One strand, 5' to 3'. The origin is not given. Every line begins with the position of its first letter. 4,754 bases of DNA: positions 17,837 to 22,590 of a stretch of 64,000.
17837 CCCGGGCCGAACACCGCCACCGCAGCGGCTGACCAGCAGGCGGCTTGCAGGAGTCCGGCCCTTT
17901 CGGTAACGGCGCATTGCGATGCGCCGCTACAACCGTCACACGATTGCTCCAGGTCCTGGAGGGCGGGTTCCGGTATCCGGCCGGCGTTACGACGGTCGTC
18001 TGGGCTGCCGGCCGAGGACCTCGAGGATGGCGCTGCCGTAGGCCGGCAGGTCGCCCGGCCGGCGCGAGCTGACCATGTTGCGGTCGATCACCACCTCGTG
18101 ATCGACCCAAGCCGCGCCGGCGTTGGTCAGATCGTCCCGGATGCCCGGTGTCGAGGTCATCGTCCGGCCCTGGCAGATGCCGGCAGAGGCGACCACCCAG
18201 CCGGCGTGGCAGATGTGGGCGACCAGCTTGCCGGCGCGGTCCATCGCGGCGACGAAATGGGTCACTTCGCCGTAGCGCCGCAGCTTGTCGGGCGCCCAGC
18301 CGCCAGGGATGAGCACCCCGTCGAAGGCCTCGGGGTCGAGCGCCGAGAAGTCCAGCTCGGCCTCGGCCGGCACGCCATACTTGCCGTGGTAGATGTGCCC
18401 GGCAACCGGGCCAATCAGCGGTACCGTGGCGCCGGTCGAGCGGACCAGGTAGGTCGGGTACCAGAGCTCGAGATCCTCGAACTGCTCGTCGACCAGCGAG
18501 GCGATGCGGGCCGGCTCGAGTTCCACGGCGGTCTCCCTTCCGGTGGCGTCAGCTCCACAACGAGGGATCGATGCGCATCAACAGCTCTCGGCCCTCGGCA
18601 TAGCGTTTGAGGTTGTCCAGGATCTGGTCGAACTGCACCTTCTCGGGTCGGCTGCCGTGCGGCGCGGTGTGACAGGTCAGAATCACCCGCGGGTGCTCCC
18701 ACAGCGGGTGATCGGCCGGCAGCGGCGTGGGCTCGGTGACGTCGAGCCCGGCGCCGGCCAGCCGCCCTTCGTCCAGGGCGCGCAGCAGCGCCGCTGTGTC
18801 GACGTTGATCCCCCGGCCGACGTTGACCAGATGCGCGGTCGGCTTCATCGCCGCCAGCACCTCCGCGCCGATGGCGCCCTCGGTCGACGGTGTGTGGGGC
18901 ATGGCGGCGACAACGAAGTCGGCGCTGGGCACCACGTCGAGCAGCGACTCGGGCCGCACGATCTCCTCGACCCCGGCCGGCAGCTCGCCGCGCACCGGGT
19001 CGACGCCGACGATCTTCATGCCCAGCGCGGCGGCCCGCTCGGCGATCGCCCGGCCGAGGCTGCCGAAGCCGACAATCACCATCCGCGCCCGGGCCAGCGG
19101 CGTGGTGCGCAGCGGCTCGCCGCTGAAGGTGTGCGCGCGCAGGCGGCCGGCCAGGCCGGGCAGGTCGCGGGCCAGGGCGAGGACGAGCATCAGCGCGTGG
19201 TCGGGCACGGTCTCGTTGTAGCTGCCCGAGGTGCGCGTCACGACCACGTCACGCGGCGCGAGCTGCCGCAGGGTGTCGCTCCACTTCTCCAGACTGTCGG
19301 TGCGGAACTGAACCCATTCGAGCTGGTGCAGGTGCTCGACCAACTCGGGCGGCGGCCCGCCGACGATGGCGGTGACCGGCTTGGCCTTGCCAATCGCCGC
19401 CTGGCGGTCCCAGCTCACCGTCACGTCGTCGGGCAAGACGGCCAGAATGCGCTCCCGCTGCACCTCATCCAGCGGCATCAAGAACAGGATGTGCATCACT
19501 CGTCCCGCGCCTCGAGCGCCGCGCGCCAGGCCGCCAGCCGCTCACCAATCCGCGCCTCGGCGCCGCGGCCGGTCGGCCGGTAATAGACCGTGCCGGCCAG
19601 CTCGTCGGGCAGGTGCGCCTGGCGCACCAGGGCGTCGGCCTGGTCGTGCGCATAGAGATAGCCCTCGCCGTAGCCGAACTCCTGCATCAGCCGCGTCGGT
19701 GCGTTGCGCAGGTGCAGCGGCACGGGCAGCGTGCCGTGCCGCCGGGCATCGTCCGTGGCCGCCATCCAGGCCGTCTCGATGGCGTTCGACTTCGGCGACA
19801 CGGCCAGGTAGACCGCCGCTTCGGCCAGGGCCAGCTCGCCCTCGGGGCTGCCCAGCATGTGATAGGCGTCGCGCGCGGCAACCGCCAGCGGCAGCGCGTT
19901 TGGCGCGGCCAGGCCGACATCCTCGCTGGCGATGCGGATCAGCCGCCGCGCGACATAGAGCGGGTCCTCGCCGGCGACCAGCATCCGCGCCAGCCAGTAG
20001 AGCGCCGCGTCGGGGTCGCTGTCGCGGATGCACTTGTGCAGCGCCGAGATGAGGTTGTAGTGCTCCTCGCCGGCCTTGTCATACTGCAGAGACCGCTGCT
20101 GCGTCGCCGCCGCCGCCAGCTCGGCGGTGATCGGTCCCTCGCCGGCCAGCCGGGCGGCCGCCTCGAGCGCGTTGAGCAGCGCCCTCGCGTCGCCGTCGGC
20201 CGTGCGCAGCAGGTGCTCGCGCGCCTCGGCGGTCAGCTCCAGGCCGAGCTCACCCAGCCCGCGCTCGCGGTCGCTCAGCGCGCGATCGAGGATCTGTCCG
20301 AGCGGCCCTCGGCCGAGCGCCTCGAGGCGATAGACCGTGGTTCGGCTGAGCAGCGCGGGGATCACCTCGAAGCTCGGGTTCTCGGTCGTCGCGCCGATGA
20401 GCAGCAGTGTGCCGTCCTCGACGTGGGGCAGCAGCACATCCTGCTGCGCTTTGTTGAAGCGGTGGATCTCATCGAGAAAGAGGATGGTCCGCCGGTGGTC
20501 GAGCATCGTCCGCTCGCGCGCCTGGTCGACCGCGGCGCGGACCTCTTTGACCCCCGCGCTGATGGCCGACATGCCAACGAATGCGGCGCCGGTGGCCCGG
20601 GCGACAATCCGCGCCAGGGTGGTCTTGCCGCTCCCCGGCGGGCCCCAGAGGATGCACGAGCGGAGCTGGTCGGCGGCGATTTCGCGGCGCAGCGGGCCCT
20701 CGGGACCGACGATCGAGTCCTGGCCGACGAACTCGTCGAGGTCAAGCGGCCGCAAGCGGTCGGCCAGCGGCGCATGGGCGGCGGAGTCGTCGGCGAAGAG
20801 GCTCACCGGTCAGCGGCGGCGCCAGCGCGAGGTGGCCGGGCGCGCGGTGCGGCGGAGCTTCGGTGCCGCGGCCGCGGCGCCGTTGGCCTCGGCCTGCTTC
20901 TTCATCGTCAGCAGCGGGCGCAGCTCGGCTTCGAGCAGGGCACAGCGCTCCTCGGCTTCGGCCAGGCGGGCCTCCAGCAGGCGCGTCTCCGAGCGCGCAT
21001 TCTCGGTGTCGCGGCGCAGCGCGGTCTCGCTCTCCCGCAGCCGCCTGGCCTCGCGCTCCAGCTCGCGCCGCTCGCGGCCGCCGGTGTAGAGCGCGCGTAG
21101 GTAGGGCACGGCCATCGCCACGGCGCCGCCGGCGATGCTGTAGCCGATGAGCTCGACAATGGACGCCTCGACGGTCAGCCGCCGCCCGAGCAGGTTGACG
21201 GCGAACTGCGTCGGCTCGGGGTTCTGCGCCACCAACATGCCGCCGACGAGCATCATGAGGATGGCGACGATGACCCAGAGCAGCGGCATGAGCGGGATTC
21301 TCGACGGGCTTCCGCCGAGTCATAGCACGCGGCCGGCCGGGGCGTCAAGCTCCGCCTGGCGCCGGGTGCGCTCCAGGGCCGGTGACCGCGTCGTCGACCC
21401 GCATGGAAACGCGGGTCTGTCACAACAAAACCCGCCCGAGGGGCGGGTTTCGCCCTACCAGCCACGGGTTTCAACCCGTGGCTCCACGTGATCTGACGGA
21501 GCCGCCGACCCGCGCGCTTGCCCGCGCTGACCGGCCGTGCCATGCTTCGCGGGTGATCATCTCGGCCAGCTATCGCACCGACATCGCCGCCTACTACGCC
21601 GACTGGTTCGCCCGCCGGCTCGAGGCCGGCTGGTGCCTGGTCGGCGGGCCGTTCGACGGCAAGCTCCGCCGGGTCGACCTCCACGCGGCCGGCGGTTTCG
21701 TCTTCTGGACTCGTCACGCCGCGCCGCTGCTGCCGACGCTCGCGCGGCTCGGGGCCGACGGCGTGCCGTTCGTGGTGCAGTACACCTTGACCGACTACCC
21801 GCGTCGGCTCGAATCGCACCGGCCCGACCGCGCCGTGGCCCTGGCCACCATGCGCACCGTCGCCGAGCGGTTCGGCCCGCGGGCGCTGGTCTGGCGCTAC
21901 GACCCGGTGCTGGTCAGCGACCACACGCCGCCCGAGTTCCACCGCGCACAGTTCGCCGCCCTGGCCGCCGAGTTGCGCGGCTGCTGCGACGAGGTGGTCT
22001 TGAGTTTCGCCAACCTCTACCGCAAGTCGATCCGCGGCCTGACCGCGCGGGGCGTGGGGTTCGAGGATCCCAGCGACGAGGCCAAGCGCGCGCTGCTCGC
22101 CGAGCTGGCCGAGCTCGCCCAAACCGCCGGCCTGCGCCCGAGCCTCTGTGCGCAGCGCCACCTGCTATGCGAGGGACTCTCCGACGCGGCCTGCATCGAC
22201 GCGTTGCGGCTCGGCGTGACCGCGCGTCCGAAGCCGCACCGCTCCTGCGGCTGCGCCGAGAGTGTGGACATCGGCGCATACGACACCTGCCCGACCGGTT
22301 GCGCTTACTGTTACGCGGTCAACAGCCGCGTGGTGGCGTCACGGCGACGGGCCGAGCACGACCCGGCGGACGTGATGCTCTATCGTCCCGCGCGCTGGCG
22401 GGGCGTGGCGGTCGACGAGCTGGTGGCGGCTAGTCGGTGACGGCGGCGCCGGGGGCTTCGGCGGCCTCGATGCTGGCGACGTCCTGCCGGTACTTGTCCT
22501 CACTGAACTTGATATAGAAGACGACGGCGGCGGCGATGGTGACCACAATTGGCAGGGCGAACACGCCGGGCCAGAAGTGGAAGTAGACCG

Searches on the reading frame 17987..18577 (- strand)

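Call 50: search_protein_families(library=pfam, proteins=[window:17987-18577:-], max_evalue=0.0001)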
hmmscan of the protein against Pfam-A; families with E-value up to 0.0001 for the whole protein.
window:17987-18577:- (196 aa): 1 family
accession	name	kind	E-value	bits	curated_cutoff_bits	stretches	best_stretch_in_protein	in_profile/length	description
PF01965.30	DJ-1_PfpI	-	1e-38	133.2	26.6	1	24-186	2-164/165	DJ-1/PfpI family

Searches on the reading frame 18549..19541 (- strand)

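Call 15: search_protein_families(library=pfam, proteins=[window:18549-19541:-], max_evalue=0.001)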
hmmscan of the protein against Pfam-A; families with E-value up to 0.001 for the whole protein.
window:18549-19541:- (330 aa): 1 family
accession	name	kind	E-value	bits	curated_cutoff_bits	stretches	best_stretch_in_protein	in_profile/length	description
PF02826.25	2-Hacid_dh_C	-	6.6e-51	172.6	25.1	1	117-293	1-178/178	D-isomer specific 2-hydroxyacid dehydrogenase, NAD binding domain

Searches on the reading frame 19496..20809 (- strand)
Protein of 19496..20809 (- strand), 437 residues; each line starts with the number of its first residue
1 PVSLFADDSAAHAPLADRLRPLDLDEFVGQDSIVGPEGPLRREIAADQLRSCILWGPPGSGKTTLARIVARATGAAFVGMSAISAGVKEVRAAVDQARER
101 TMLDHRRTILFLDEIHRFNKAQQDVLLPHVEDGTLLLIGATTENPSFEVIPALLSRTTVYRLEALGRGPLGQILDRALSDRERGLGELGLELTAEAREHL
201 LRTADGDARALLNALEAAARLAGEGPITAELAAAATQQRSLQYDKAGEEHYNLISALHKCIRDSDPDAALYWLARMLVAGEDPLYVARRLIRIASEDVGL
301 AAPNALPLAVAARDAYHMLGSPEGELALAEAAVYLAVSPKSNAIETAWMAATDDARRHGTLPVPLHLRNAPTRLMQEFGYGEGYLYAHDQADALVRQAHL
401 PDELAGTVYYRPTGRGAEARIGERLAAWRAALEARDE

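Call 15: search_protein_families(library=pfam, proteins=[window:19496-20809:-], max_evalue=0.001)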
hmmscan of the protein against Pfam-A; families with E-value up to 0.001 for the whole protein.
window:19496-20809:- (437 aa): 14 families
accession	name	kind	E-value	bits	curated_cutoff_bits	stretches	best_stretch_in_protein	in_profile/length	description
PF12002.13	MgsA_C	-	6.4e-66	221.8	27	1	264-428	2-166/167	MgsA AAA+ ATPase C terminal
PF16193.11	AAA_assoc_2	-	8.1e-25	87.3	34.3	1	188-262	3-81/81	AAA C-terminal domain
PF00004.35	AAA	-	3.4e-17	63.6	21.2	1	53-158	2-124/131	ATPase family associated with various cellular activities (AAA)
PF05496.18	RuvB_N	-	1.2e-14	54.8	27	1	19-139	1-118/159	Holliday junction DNA helicase RuvB P-loop domain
PF07728.20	AAA_5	-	5.4e-08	33.4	22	1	52-142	2-102/139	AAA domain (dynein-related subfamily)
PF13191.12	AAA_16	-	7.6e-07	30.2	32.6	0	44-74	19-49/167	AAA ATPase domain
PF01078.27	Mg_chelatase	-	1.2e-05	25.2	20.3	0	43-69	16-42/207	Magnesium chelatase, subunit ChlI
PF00158.32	Sigma54_activat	-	9.1e-05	22.6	20.2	0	106-145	93-132/168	Sigma-54 interaction domain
PF13401.12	AAA_22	-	0.00025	21.8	27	0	50-73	6-29/130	AAA domain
PF13173.12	AAA_14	-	0.00025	21.5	27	1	52-125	5-81/129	AAA domain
PF13238.12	AAA_18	-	0.00026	21.9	29.4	1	53-127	2-60/128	AAA domain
PF20720.3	nSTAND3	-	0.00027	21.1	27.2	1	48-95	16-62/155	Novel STAND NTPase 3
PF13671.12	AAA_33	-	0.00047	20.9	27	0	53-92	3-40/143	AAA domain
PF24389.1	ORC-CDC6-like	-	0.00072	18.8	27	0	50-68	33-51/571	ORC-CDC6-like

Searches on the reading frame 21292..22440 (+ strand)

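Call 15: search_protein_families(library=pfam, proteins=[window:21292-22440:+], max_evalue=0.001)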
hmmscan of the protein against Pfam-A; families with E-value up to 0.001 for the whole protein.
window:21292-22440:+ (382 aa): 1 family
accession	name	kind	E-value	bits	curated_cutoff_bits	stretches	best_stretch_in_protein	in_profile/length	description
PF08902.16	DUF1848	-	2.8e-72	244.1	30.5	1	89-342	1-262/262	Domain of unknown function (DUF1848)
